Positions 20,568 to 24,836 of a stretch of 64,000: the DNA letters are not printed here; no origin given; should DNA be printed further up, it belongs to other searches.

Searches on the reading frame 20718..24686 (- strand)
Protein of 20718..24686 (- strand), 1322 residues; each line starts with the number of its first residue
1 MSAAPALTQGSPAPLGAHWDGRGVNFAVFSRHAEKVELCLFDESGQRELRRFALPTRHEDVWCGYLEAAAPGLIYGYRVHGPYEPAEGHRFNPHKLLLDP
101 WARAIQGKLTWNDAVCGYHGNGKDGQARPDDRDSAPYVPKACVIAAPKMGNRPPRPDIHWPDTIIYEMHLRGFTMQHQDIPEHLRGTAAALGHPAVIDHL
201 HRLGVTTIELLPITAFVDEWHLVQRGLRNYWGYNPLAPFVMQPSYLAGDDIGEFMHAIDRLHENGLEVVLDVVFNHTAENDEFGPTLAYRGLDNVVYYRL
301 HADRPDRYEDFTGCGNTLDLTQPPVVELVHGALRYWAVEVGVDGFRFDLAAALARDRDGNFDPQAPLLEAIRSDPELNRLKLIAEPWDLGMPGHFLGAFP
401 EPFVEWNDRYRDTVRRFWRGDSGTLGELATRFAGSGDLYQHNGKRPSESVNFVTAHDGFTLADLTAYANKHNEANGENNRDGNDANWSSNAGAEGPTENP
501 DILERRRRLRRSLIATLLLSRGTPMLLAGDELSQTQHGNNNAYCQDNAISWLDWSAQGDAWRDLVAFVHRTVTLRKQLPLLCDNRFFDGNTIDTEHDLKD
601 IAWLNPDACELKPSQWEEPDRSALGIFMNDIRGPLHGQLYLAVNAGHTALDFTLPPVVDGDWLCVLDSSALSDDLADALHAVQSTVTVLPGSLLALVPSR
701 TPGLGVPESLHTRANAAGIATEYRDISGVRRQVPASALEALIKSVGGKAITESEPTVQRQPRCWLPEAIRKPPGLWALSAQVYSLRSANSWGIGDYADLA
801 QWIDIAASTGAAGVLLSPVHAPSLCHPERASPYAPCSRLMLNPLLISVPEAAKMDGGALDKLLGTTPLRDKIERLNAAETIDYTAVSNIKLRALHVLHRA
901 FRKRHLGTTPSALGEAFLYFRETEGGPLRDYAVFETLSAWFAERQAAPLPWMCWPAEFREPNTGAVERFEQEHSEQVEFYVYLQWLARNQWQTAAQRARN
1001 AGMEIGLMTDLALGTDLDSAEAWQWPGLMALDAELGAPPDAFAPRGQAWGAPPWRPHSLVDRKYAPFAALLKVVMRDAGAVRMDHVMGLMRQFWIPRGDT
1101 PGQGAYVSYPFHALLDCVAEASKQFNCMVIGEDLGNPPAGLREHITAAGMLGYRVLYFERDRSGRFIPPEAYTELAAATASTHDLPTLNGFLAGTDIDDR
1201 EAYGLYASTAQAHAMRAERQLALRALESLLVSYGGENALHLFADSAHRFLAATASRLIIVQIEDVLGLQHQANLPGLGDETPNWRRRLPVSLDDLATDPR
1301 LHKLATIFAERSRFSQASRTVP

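Call 56: search_protein_families(library=pfam, proteins=[window:20718-24686:-], max_evalue=0.00001)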
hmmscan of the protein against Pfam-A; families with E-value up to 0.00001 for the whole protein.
window:20718-24686:- (1322 aa): 3 families
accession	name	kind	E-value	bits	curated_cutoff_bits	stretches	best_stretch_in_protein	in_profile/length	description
PF02446.23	Glyco_hydro_77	-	1.6e-110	370.6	25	1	781-1289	2-460/465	4-alpha-glucanotransferase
PF02922.24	CBM_48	-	8.6e-19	68.1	22.4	1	14-102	1-83/83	Carbohydrate-binding module 48 (Isoamylase N-terminal domain)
PF00128.31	Alpha-amylase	-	2.1e-10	40.9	22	1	197-357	25-197/446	Alpha amylase, catalytic domain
